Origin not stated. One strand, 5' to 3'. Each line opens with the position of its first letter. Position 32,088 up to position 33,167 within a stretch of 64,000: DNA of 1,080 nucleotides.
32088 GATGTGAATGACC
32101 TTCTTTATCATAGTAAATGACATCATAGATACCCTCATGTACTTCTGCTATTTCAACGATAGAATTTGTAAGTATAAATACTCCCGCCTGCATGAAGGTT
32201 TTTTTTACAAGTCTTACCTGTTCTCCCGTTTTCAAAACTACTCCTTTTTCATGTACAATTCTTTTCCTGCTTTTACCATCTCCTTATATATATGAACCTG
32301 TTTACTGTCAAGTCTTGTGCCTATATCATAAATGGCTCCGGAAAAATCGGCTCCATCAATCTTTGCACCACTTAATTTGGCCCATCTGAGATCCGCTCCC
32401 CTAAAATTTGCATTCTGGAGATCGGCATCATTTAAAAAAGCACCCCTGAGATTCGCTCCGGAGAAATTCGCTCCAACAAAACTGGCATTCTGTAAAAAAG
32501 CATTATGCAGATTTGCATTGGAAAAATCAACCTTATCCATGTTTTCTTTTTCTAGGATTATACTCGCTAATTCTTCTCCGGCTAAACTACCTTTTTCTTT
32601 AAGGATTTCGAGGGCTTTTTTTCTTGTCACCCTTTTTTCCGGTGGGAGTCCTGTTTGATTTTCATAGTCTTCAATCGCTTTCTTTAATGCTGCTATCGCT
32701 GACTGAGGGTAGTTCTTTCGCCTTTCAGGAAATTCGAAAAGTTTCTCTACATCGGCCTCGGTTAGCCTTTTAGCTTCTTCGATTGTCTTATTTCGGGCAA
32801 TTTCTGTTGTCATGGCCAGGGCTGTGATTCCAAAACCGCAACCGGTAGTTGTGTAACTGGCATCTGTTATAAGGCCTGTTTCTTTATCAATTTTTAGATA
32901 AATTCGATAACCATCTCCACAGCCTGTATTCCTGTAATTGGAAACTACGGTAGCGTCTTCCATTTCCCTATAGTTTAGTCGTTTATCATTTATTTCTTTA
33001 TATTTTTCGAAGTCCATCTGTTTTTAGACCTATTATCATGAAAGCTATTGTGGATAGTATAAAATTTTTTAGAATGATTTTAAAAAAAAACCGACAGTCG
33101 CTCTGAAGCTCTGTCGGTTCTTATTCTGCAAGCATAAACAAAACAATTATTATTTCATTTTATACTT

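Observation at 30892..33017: Operon encoding an IscU-like protein fused to pentapeptide repeats, a 62-aa protein, a STAS anti-sigma antagonist and a lipoprotein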

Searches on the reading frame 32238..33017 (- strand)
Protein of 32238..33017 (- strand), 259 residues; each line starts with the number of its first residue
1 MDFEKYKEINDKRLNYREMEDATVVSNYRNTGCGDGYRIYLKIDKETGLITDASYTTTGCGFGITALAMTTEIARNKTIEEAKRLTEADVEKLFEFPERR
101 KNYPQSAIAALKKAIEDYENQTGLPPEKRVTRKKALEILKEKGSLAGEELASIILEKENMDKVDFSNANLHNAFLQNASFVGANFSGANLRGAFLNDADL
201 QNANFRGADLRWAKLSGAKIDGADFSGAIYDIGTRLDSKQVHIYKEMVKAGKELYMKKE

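Call 3: search_protein_families(library=pfam, proteins=[window:32238-33017:-], max_evalue=1)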
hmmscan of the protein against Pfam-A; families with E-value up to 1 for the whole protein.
window:32238-33017:- (259 aa): 6 families
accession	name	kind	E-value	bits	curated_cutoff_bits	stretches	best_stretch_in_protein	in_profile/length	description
PF00805.28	Pentapeptide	-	4.2e-21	74.6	20.2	2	195-229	3-37/40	Pentapeptide repeats (8 copies)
PF01592.21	NifU_N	-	1.4e-20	74.1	22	1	19-122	19-124/127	NifU-like N terminal domain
PF13599.13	Pentapeptide_4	-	3.7e-10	40.2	38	1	159-225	12-78/78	Pentapeptide repeat region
PF13576.12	Pentapeptide_3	-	2e-09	38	27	1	174-208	11-47/48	Pentapeptide repeats (9 copies)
PF25296.1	Decapeptide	-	0.0012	19.1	45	1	161-226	8-73/74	Decapeptide repeat region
PF03270.18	DUF269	-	0.1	13.1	25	1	41-96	46-101/121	Protein of unknown function, DUF269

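Call 4: search_protein_families(library=ncbifam, proteins=[window:32238-33017:-], max_evalue=1)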
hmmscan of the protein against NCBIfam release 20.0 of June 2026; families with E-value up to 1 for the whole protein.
window:32238-33017:- (259 aa): 21 families
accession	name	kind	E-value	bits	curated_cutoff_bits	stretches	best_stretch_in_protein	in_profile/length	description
TIGR03419.1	NifU_clost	equivalog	1e-17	64.6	187.9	1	15-122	14-120/121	Fe-S cluster assembly scaffold protein NifU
NF052603.1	penta_Alr5209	equivalog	7.7e-14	51.8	125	1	154-236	4-80/113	Alr5209 family pentapeptide repeat protein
TIGR02000.1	NifU_proper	equivalog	5.5e-13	49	273.3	1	10-120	12-123/290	Fe-S cluster assembly protein NifU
TIGR01999.1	iscU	equivalog_domain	9.8e-13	48.3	192.4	1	30-121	32-122/124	Fe-S cluster assembly scaffold IscU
NF047416.1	penta_HetL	equivalog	2.7e-12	46.6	260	1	149-229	74-154/218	heterocyst differentiation pentapeptide repeat protein HetL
NF011744.0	PRK15197.1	equivalog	4.7e-12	45.7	274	1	144-229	155-240/291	SPI-2 type III secretion system effector PipB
TIGR01994.1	SUF_scaf_2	equivalog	9.7e-11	41.8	92.5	1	11-88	14-89/137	Fe-S cluster assembly sulfur transfer protein SufU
NF011743.0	PRK15196.1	equivalog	1.3e-09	37.5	354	1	145-225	154-234/350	type III secretion system effector PipB2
NF000349.1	mfpA_AE000516.2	equivalog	5e-09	36.2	360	1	145-231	69-150/183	pentapeptide repeat protein MfpA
NF033086.2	penta_rpt_Qnr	equivalog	4.2e-07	29.9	240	1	152-228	14-96/211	Qnr family pentapeptide repeat protein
NF033375.2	penta_rpt_QnrE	exception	7.1e-06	26.2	480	1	155-241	121-201/214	QnrE family quinolone resistance pentapeptide repeat protein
NF000421.1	penta_rpt_QnrVC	exception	9.5e-06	25.7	460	1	154-208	48-102/218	QnrVC family quinolone resistance pentapeptide repeat protein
NF038182.1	penta_rpt_SmQnr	exception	1.4e-05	25.1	460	1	142-226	119-203/215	SmQnr family pentapeptide repeat protein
NF000071.4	penta_rpt_QnrA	exception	2.1e-05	24.4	450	1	159-219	27-83/218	QnrA family quinolone resistance pentapeptide repeat protein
NF012152.0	penta_rpt_QnrC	exception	3e-05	24.1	500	1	159-210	53-104/221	QnrC family quinolone resistance pentapeptide repeat protein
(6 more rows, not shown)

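Call 5: search_solved_structures(query=window:32238-33017:-, max_evalue=0.001, show_alignments=4)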
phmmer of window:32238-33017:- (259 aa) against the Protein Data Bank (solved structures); distinct sequences matched with E-value up to 0.001: 55.
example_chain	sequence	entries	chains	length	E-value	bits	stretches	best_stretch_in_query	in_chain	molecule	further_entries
4yfo_A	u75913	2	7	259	2.8e-32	115.8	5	155-228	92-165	beta1_ex1 | 6beta1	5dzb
4yc5_A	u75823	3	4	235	2.2e-24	90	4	155-224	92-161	beta1 | beta1 protein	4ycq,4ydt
4yei_A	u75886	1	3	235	3.1e-24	89.5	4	155-224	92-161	beta1mut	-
5dn0_A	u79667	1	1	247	3e-21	79.8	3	141-222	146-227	beta1 t1555 loop variant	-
5di5_A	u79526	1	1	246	1.7e-20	77.3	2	168-233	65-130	beta1 t801 loop variant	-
5dns_A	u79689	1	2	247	2.1e-20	77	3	164-231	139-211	t1428 beta1 loop design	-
5dqa_A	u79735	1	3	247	5.2e-20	75.7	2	141-221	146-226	t3284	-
5dra_A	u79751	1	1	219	4.6e-19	72.6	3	167-226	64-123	3beta1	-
2j8k_A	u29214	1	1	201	1e-17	68.2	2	159-226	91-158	NP275-NP276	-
3du1_X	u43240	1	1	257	6.7e-17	65.5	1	159-233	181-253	All3740 protein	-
4eb5_C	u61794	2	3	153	1.7e-14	57.6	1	15-144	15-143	NifU protein (NifU-1)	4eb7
9wfy_D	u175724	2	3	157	4.6e-12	49.7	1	1-125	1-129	Iron-sulfur cluster assembly scaffold protein IscU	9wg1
5t0v_a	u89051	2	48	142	9.6e-12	48.6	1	32-125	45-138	Iron sulfur cluster assembly protein 1, mitochondrial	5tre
7c8m_A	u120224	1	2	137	2e-11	47.6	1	20-120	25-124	Nitrogen-fixing NifU domain protein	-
1q48_A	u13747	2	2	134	4e-11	46.6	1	20-125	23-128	NifU-like protein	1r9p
2z7e_A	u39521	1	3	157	6e-11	46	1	1-125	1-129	NifU-like protein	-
3lvl_A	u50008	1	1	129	1.4e-10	44.8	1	31-121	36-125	NifU-like protein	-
6omx_A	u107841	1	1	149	2e-08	37.7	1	157-231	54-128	Alr5209 protein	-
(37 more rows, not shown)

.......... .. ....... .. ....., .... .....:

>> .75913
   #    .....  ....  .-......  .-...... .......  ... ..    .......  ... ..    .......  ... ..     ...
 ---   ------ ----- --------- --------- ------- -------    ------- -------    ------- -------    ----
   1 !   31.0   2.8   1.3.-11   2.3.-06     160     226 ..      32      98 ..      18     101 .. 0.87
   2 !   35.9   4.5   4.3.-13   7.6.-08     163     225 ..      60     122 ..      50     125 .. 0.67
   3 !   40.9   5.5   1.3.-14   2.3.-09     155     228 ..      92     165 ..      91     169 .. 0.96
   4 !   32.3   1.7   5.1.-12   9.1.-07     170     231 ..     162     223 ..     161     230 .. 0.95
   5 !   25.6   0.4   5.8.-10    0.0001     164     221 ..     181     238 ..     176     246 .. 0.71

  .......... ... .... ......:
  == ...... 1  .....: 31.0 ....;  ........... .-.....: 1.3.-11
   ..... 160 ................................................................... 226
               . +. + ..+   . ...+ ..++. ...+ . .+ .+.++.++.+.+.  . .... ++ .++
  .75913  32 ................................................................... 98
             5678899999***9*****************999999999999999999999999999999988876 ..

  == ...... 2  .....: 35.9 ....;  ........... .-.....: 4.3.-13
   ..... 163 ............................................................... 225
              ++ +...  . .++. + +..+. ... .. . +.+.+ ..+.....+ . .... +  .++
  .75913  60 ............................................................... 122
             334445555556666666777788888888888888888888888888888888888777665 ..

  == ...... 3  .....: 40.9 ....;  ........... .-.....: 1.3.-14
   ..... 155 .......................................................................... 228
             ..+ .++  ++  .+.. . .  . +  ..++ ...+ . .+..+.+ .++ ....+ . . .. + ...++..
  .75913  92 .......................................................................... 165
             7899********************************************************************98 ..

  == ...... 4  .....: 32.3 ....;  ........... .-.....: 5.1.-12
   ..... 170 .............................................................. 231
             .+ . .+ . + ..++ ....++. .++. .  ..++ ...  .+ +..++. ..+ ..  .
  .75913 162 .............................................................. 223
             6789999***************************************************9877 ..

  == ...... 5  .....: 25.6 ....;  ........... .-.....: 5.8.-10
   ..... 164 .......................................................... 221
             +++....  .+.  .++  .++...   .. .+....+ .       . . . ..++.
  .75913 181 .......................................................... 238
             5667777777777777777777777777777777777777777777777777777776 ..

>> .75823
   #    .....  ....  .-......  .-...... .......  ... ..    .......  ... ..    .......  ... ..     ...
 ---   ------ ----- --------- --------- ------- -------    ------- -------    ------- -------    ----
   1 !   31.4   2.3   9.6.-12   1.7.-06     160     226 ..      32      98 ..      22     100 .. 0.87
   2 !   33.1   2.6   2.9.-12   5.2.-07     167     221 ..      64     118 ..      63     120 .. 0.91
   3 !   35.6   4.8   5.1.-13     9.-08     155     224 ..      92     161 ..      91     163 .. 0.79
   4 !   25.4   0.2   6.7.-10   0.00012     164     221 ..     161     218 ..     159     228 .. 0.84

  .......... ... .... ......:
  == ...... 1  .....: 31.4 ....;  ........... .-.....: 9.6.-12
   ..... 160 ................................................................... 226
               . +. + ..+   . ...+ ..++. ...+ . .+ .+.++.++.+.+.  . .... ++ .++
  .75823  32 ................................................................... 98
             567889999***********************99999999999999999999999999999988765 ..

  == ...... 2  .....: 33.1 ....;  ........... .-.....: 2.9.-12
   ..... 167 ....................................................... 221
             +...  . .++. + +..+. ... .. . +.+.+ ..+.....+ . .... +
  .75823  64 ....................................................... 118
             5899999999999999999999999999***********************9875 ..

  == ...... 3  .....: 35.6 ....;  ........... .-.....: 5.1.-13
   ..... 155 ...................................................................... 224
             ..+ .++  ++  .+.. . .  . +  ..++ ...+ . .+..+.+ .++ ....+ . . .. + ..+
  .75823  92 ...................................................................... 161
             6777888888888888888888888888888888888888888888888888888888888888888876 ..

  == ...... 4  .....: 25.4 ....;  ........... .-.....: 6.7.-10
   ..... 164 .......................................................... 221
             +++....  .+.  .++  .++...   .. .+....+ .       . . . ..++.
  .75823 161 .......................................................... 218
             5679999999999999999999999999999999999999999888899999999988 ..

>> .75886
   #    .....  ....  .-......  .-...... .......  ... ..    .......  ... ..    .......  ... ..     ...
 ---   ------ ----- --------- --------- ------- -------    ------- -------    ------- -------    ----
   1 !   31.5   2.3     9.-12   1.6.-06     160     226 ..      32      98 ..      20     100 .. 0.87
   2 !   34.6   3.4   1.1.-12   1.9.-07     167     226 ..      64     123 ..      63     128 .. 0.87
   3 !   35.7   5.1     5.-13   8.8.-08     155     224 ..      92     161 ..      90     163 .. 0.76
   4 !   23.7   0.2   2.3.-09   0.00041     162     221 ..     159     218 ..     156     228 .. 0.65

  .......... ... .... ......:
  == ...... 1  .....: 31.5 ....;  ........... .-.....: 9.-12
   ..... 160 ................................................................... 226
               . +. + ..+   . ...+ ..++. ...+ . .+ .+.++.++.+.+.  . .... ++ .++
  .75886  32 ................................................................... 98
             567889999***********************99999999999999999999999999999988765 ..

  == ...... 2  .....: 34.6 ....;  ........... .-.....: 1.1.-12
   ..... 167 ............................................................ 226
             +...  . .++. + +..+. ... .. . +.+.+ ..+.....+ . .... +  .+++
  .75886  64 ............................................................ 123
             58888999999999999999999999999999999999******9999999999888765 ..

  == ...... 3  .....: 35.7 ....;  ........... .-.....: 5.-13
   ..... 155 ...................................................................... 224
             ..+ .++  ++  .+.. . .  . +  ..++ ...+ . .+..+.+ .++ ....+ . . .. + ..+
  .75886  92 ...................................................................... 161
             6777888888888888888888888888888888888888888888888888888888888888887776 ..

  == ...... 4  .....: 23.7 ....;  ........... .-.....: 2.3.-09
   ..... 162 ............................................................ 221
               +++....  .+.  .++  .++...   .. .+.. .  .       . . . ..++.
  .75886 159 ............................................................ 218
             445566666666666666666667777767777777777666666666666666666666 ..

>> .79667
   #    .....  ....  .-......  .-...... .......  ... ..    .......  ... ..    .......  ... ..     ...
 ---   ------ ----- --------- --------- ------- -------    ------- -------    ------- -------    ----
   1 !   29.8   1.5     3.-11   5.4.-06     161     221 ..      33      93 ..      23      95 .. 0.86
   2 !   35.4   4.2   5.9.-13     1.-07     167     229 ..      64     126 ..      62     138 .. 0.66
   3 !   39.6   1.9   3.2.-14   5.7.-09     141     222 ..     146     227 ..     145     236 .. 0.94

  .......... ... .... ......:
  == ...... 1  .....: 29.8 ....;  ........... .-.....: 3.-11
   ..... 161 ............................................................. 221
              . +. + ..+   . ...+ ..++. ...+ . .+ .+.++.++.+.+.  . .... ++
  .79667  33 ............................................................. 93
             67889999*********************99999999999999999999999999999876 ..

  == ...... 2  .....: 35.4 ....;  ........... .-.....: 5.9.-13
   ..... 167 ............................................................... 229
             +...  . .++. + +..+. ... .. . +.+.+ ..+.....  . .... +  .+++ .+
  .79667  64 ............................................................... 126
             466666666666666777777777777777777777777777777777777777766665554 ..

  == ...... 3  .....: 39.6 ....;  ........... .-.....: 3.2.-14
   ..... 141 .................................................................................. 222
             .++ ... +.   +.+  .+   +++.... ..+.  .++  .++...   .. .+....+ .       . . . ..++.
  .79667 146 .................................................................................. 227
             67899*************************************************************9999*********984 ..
